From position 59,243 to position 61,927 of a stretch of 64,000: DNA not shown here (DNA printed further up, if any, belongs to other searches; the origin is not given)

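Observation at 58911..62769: Xanthine-dehydrogenase-family enzyme in HcrCAB gene order with a [4Fe-4S]-type cysteine insertion in the FAD subunit: candidate 4-hydroxybenzoyl-CoA reductase-class dehydroxylase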

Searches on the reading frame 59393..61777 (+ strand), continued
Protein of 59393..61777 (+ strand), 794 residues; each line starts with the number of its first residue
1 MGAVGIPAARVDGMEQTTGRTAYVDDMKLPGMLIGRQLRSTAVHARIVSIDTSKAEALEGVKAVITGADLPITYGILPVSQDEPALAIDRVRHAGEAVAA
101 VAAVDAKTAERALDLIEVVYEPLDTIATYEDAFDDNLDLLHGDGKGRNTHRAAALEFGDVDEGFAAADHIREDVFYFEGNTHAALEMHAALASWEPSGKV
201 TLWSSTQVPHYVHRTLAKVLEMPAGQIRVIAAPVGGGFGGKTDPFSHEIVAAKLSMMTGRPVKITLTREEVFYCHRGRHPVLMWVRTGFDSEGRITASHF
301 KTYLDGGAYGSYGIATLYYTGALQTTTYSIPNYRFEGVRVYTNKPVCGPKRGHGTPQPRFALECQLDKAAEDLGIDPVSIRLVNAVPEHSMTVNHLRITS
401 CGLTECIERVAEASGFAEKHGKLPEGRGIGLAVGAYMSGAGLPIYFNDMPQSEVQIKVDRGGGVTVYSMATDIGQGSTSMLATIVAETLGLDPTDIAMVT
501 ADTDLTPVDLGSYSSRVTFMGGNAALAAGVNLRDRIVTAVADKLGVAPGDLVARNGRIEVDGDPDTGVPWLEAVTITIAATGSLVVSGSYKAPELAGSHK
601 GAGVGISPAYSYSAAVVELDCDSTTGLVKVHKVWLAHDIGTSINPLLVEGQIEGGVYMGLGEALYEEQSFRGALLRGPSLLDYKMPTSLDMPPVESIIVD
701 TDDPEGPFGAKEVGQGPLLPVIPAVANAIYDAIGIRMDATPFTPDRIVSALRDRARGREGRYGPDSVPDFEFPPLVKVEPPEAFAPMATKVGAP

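Call 59: search_protein_families(library=ncbifam, max_evalue=1e-10, proteins=[L088:952-2097:-, L088:2127-2954:-, L088:2991-4418:-, L088:4710-5177:+, L088:5206-6513:-, L088:10001-12391:+, L088:12391-13356:+, L088:16803-17963:+, L088:17973-19277:+, L086:14660-15991:+])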
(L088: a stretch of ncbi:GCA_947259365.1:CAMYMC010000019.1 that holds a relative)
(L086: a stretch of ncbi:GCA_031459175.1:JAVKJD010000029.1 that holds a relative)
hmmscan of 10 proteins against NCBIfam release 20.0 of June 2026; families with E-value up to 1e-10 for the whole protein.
L088:952-2097:- (381 aa): 14 families
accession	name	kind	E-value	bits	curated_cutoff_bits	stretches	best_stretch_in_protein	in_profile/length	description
NF005057.0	PRK06464.1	equivalog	1e-106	357.9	598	1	4-343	3-349/798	phosphoenolpyruvate synthase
TIGR01418.1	PEP_synth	equivalog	5.4e-102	342.5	739.75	1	11-344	5-344/784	pyruvate, water dikinase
NF004878.0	PRK06241.1-3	subfamily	1.2e-87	294.9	945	1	5-330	2-312/891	phosphoenolpyruvate synthase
NF041857.1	RIF_Ptrans_rph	equivalog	2.3e-84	284.3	999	1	6-330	1-311/864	rifamycin-inactivating phosphotransferase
NF004877.0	PRK06241.1-2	subfamily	2.4e-84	284.2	866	1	5-330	2-313/869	phosphoenolpyruvate synthase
NF004879.0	PRK06241.1-4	equivalog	1.3e-71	241.9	976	1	6-313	3-301/868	phosphoenolpyruvate synthase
NF052632.1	undecylprod_RedH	equivalog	4.6e-69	233.3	1350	1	7-336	2-300/880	undecylprodigiosin ligase RedH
NF004881.0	PRK06241.2-2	equivalog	5.5e-68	230.1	883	1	18-331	15-312/898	phosphoenolpyruvate synthase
NF052631.1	prodigiosin_PigC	equivalog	2.2e-67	227.7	1300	1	8-336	2-304/883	prodigiosin ligase PigC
NF000283.1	RPH_KJ151292.1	equivalog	1.5e-64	218.6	1700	1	5-315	3-304/865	rifamycin-inactivating phosphotransferase Rph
NF004880.0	PRK06241.2-1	equivalog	1.2e-55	188.9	972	1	7-240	3-224/837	phosphoenolpyruvate synthase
NF004883.0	PRK06241.2-4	equivalog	1.6e-53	182.1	1063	1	20-330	30-328/928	phosphoenolpyruvate synthase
NF004882.0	PRK06241.2-3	equivalog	3.7e-24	84.9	850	1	19-232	9-209/827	phosphoenolpyruvate synthase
NF004531.0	PRK05878.1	equivalog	8.9e-12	44.4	456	0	158-235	169-250/534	pyruvate, phosphate dikinase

L088:2127-2954:- (275 aa): 9 families
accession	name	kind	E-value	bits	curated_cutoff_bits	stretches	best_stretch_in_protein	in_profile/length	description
NF053752.1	TK1734_fam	exception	1.1e-46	159.2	475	1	7-261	2-259/260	2-phosphoglycolate phosphatase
TIGR01457.1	HAD-SF-IIA-hyp2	hypoth_equivalog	7.5e-43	146.8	247.65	1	6-238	2-232/249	TIGR01457 family HAD-type hydrolase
TIGR01452.1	PGP_euk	subfamily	8e-43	146.8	201.95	1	5-255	2-277/279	phosphoglycolate/pyridoxal phosphate family phosphatase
TIGR01460.1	HAD-SF-IIA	subfamily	1.2e-38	133.3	100.15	1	8-231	1-246/246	HAD-IIA family hydrolase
NF007762.0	PRK10444.1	equivalog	2.4e-30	105.9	368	1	5-251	3-241/250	HAD-IIA family hydrolase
TIGR01458.1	HAD-SF-IIA-hyp3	hypoth_equivalog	3.5e-22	79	175.95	1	6-239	2-234/257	TIGR01458 family HAD-type hydrolase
TIGR02253.1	CTE7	subfamily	5.1e-14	52.6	169.75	0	184-254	150-217/221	TIGR02253 family HAD-type hydrolase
TIGR01668.1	YqeG_hyp_ppase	hypoth_equivalog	1e-12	47.9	89.1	0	166-229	72-136/170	YqeG family HAD IIIA-type phosphatase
TIGR01459.1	HAD-SF-IIA-hyp4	hypoth_equivalog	8.1e-12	45.1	103.75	1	6-230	9-242/242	TIGR01459 family HAD-type hydrolase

L088:2991-4418:- (475 aa): 7 families
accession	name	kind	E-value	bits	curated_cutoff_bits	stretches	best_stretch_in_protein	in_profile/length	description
TIGR02724.1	phenyl_P_beta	equivalog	8.3e-124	413.5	468.95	1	5-473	2-469/472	phenylphosphate carboxylase subunit beta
NF041204.1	VdcC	exception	4.1e-103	345.3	650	1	3-452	1-446/467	non-oxidative hydroxyarylic acid decarboxylases subunit C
TIGR00148.1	TIGR00148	subfamily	1.2e-101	340.6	244.85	1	6-444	1-438/438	UbiD family decarboxylase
TIGR03701.1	mena_SCO4490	equivalog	6e-67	226.3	495.9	1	8-414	1-414/433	menaquinone biosynthesis decarboxylase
TIGR02723.1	phenyl_P_alpha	equivalog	5.5e-64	216.6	564.6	1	7-453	11-455/485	phenylphosphate carboxylase subunit alpha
NF008175.0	PRK10922.1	equivalog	1.6e-61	208.4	788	1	106-471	125-486/497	4-hydroxy-3-polyprenylbenzoate decarboxylase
NF041219.1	BagN_FevL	exception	3.6e-53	180.8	1000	1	3-407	17-434/502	bagremycin/ferroverdin biosynthesis UbiD family decarboxylase BagN/FevL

L088:4710-5177:+ (155 aa): 1 family
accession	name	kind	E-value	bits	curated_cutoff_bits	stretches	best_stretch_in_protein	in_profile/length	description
NF002900.0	PRK03467.1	equivalog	1.3e-20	73.6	176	1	12-147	13-138/150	YhbP family protein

L088:5206-6513:- (435 aa): 6 families
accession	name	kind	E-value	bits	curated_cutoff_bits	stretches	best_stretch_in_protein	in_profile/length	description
NF041878.1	paak_haloarch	equivalog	2.1e-78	263.8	700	1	9-422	4-415/427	phenylacetate--CoA ligase PaaK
TIGR02155.1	PA_CoA_ligase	equivalog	6.2e-68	229.3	646.3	1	11-430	1-419/422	phenylacetate--CoA ligase PaaK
NF053551.1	FlxY_rubin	equivalog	5.9e-44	150.5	520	1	15-433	6-421/424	flexirubin biosynthesis putative acyl-CoA ligase FlxY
NF045666.1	DVU1553_fam_AMP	equivalog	3.3e-40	138.2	300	1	11-326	16-322/331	DVU_1553 family AMP-dependent CoA ligase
TIGR03335.1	F390_ftsA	equivalog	1.1e-29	103.4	458.7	1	5-325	1-320/445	coenzyme F390 synthetase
NF041217.1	BagE_FevW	exception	3.4e-29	102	800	1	17-423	12-396/424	bagremycin/ferroverdin synthetase BagE/FevW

L088:10001-12391:+ (796 aa): 13 families
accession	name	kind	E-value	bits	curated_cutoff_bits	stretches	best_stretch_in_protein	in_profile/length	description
TIGR03194.1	4hydrxCoA_A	equivalog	6.2e-260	864.7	994.55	1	16-756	3-745/746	4-hydroxybenzoyl-CoA reductase subunit alpha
NF043082.1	XdhA_XDHase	equivalog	2.6e-158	528.4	780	1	10-758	1-753/758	xanthine dehydrogenase subunit XdhA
NF007426.0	PRK09970.1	equivalog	1.2e-156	522.9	916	1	9-757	5-755/761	xanthine dehydrogenase molybdenum-binding subunit XdhA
TIGR03196.1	pucD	equivalog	4.2e-133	445.4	783.65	1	10-752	3-753/763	xanthine dehydrogenase subunit D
NF041018.1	glyceraldDH_alpha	equivalog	4.4e-109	365.9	790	1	10-753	3-740/741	glyceraldehyde dehydrogenase subunit alpha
TIGR03311.1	Se_dep_XDH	equivalog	1.3e-106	357.6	830.45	2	5-544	157-680/848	selenium-dependent xanthine dehydrogenase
NF040766.1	CODH_aero_grp5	exception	1.7e-95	320.8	950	2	10-578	5-589/785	aerobic carbon-monoxide dehydrogenase large subunit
TIGR03313.1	Se_sel_red_Mo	hypoth_equivalog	1.3e-89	301.2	1101.9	2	154-757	352-949/951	molybdopterin-dependent oxidoreductase Mo/Fe-S-binding subunit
TIGR02416.1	CO_dehy_Mo_lg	equivalog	5.2e-88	296.1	991.15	1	24-755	7-769/770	aerobic carbon-monoxide dehydrogenase large subunit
NF045668.1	pterin_aldehy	equivalog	5e-87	292.9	1100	1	9-757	174-904/905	molybdopterin-dependent aldehyde oxidoreductase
TIGR02965.1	xanthine_xdhB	equivalog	2.6e-82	277.2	849.5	1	21-760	12-757/758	xanthine dehydrogenase molybdopterin binding subunit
NF041671.1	peri_hyde_PaoC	equivalog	1.1e-79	268.7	1180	1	9-757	17-731/735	aldehyde oxidoreductase molybdenum-binding subunit PaoC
TIGR02969.1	mam_aldehyde_ox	subfamily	9.8e-50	169.1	1912.3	1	6-536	572-1096/1330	aldehyde oxidase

L088:12391-13356:+ (321 aa): 7 families
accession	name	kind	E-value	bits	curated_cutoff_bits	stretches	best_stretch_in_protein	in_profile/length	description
TIGR03195.1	4hydrxCoA_B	equivalog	6.3e-80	268.7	404.55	1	3-311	2-310/321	4-hydroxybenzoyl-CoA reductase subunit beta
NF041019.1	glyceraldDH_beta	equivalog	7.2e-51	173.1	350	2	155-319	119-279/280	glyceraldehyde dehydrogenase subunit beta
NF043083.1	XdhB_XDHase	equivalog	4.9e-43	147.3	310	2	152-318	116-281/289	xanthine dehydrogenase subunit XdhB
NF007427.0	PRK09971.1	equivalog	2.9e-41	141.6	287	2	8-115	7-117/292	xanthine dehydrogenase FAD-binding subunit XdhB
TIGR02963.1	xanthine_xdhA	equivalog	3.5e-29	101.7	467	2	158-308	307-456/468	xanthine dehydrogenase small subunit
TIGR03199.1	pucC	equivalog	8.2e-22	77.7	306.05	1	11-116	1-109/264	xanthine dehydrogenase subunit C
TIGR03312.1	Se_sel_red_FAD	hypoth_equivalog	3.5e-15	55.9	241.5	0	8-114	4-107/257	molybdopterin-dependent oxidoreductase FAD-binding subunit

L088:16803-17963:+ (386 aa): 4 families
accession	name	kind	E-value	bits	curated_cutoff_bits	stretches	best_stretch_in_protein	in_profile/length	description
TIGR02263.1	benz_CoA_red_C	equivalog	2.2e-88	296.8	421.15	1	6-380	3-379/380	benzoyl-CoA reductase subunit C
NF052456.1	HyiscapDhHadC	equivalog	2.1e-58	198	700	1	6-380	3-371/372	(R)-2-hydroxyisocaproyl-CoA dehydratase subunit beta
TIGR03190.1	benz_CoA_bzdN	equivalog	1.1e-37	129.7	453.8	1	28-381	22-371/377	benzoyl-CoA reductase, bzd-type, subunit N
NF040772.1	double_cubane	equivalog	2.7e-32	112.2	350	1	28-381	15-372/372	double-cubane-cluster-containing anaerobic reductase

L088:17973-19277:+ (434 aa): 4 families
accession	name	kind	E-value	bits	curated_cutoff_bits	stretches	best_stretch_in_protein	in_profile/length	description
TIGR02260.1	benz_CoA_red_B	equivalog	7.1e-65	219.3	486.55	1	26-423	15-411/413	benzoyl-CoA reductase subunit B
NF052455.1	HyiscapDhHadB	equivalog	5.9e-39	133.9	750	1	53-428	38-397/398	(R)-2-hydroxyisocaproyl-CoA dehydratase subunit alpha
TIGR03191.1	benz_CoA_bzdO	equivalog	1.8e-26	93.3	448.6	1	80-310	72-292/430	benzoyl-CoA reductase, bzd-type, subunit O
NF040772.1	double_cubane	equivalog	6.9e-20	71.4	350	1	93-425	62-372/372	double-cubane-cluster-containing anaerobic reductase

L086:14660-15991:+ (443 aa): 6 families
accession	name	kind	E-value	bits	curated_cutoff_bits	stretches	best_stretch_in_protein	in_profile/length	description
NF041878.1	paak_haloarch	equivalog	4.6e-80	269.3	700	1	15-433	3-417/427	phenylacetate--CoA ligase PaaK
TIGR02155.1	PA_CoA_ligase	equivalog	1.1e-73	248.2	646.3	1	18-439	1-419/422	phenylacetate--CoA ligase PaaK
NF045666.1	DVU1553_fam_AMP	equivalog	1.2e-46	159.4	300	1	180-334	172-325/331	DVU_1553 family AMP-dependent CoA ligase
NF053551.1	FlxY_rubin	equivalog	6.2e-46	157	520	1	24-415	8-392/424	flexirubin biosynthesis putative acyl-CoA ligase FlxY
NF041217.1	BagE_FevW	exception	3e-44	151.7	800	1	24-438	12-402/424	bagremycin/ferroverdin synthetase BagE/FevW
TIGR03335.1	F390_ftsA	equivalog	2.1e-29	102.5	458.7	1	12-361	1-349/445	coenzyme F390 synthetase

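Call 60: list_cluster_members(proteins=[P0241, P0242, P0243, P0244, P0245, P0246, P0247, P0248, P0249, P0260])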
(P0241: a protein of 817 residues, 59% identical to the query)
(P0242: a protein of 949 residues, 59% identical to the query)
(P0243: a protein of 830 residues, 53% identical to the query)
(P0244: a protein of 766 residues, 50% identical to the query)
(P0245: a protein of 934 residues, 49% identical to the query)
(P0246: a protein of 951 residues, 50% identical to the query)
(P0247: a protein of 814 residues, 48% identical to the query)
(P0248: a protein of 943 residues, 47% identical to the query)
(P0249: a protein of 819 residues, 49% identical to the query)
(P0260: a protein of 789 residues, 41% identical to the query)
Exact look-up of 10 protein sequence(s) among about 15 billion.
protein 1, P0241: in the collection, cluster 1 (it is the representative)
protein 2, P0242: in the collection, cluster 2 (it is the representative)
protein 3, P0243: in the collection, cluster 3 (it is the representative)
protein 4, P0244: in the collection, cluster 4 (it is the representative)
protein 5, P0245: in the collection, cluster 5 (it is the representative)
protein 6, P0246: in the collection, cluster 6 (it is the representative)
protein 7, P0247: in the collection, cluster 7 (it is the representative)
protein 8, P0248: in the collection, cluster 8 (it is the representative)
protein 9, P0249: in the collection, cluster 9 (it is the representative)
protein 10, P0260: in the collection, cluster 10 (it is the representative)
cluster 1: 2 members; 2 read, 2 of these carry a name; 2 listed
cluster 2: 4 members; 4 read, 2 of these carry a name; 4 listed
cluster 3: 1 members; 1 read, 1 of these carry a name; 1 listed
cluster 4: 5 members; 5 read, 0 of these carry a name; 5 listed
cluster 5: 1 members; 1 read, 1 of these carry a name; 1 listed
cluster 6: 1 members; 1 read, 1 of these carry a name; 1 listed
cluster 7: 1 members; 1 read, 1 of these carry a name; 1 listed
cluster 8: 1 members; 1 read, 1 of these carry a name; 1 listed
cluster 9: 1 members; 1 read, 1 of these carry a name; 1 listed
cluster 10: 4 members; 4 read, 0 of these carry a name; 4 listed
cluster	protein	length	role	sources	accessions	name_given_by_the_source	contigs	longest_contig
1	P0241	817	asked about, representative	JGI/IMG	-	4-hydroxybenzoyl-CoA reductase alpha subunit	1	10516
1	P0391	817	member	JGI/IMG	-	4-hydroxybenzoyl-CoA reductase subunit alpha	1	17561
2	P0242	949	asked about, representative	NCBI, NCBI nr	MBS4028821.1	MAG: molybdopterin-dependent oxidoreductase [Ignavibacteriales bacterium] | molybdopterin-dependent oxidoreductase [Ignavibacteriales bacterium]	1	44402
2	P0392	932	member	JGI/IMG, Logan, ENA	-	4-hydroxybenzoyl-CoA reductase alpha subunit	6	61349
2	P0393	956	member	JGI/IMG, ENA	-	-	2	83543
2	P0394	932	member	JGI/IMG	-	-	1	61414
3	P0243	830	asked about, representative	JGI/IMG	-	4-hydroxybenzoyl-CoA reductase subunit alpha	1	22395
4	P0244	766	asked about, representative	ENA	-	-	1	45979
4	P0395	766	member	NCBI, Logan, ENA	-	-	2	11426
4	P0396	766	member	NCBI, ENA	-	-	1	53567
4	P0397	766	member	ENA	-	-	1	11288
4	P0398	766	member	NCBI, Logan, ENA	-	-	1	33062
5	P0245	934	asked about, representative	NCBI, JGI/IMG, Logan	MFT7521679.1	MAG: 4-hydroxybenzoyl-CoA reductase subunit alpha [Kiritimatiellia bacterium] | 4-hydroxybenzoyl-CoA reductase subunit alpha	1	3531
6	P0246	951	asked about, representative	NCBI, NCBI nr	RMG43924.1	MAG: 4-hydroxybenzoyl-CoA reductase subunit alpha [Acidobacteria bacterium] | MAG: 4-hydroxybenzoyl-CoA reductase subunit alpha [Acidobacteriota bacterium]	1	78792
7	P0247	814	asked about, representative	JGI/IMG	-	4-hydroxybenzoyl-CoA reductase alpha subunit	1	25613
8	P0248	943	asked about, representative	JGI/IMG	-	4-hydroxybenzoyl-CoA reductase alpha subunit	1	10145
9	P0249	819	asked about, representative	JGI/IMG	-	4-hydroxybenzoyl-CoA reductase subunit alpha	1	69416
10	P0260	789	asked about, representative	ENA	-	-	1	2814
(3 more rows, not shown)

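Call 71: find_encoding_contigs(protein=P0242, flank=8000, max_places=1)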
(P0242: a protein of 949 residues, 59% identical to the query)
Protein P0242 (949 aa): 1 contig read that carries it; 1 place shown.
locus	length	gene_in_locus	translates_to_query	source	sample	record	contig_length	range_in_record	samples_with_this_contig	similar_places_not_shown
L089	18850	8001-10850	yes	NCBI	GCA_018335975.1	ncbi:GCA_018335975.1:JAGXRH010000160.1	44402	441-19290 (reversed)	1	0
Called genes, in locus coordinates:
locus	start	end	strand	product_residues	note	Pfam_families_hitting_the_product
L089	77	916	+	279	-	PF01869:BcrAD_BadFG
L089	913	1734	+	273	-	PF00370:FGGY_N (faint), PF01869:BcrAD_BadFG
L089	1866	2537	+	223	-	-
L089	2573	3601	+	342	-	PF08240:ADH_N, PF16912:Glu_dehyd_C, PF00107:ADH_zinc_N, PF13602:ADH_zinc_N_2 (weak)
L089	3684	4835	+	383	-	PF02771:Acyl-CoA_dh_N, PF02770:Acyl-CoA_dh_M, PF00441:Acyl-CoA_dh_1, PF22924:ACOX_C_alpha1 (weak), PF08028:Acyl-CoA_dh_2, PF21263:Acyl-CoA-dh_C (faint)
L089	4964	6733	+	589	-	PF01855:POR_N, PF02775:TPP_enzyme_C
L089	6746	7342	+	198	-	PF01558:POR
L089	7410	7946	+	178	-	-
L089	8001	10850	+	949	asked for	PF00111:Fer2 (weak), PF01799:Fer2_2, PF01315:Ald_Xan_dh_C, PF02738:MoCoBD_1, PF20256:MoCoBD_2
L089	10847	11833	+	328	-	PF00941:FAD_binding_5, PF03450:CO_deh_flav_C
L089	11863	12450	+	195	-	PF01128:IspD, PF12804:NTP_transf_3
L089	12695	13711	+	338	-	PF00589:Phage_integrase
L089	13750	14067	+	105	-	PF04570:zf-FLZ (weak)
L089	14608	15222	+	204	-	-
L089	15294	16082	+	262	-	-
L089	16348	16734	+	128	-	-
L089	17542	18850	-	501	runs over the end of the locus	PF02789:Peptidase_M17_N, PF00883:Peptidase_M17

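Call 72: find_encoding_contigs(protein=P0243, flank=8000, max_places=1)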
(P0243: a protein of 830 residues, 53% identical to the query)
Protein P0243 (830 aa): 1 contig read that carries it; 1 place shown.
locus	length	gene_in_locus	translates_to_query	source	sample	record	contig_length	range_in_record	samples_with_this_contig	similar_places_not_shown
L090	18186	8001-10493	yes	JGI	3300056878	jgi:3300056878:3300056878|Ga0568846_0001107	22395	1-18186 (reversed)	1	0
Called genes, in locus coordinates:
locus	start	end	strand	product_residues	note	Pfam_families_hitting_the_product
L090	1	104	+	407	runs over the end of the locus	PF07690:MFS_1, PF12832:MFS_1_like (weak), PF13347:MFS_2 (weak), PF00083:Sugar_tr, PF03092:BT1 (faint), PF07690:MFS_1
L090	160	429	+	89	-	-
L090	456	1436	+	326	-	PF08240:ADH_N, PF00107:ADH_zinc_N, PF13602:ADH_zinc_N_2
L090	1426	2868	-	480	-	PF22025:ThiI_fer, PF02926:THUMP, PF02568:ThiI, PF00581:Rhodanese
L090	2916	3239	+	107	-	PF01035:DNA_binding_1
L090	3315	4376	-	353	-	PF25852:DUF6242_C (faint), PF13088:BNR_2 (faint), PF13859:BNR_3 (faint), PF02012:BNR (faint), PF15899:BNR_6 (faint), PF15902:Sortilin-Vps10 (faint)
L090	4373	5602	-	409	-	PF02812:ELFV_dehydrog_N, PF00208:ELFV_dehydrog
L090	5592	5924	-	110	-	PF02625:XdhC_CoxI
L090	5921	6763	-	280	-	PF13478:XdhC_C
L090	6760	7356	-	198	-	PF01128:IspD (weak), PF12804:NTP_transf_3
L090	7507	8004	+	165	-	PF00111:Fer2 (weak), PF13085:Fer2_3 (weak), PF01799:Fer2_2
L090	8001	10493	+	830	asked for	PF01315:Ald_Xan_dh_C, PF02738:MoCoBD_1, PF20256:MoCoBD_2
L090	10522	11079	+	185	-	PF00881:Nitroreductase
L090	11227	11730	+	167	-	PF05036:SPOR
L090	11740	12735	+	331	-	PF00941:FAD_binding_5, PF03450:CO_deh_flav_C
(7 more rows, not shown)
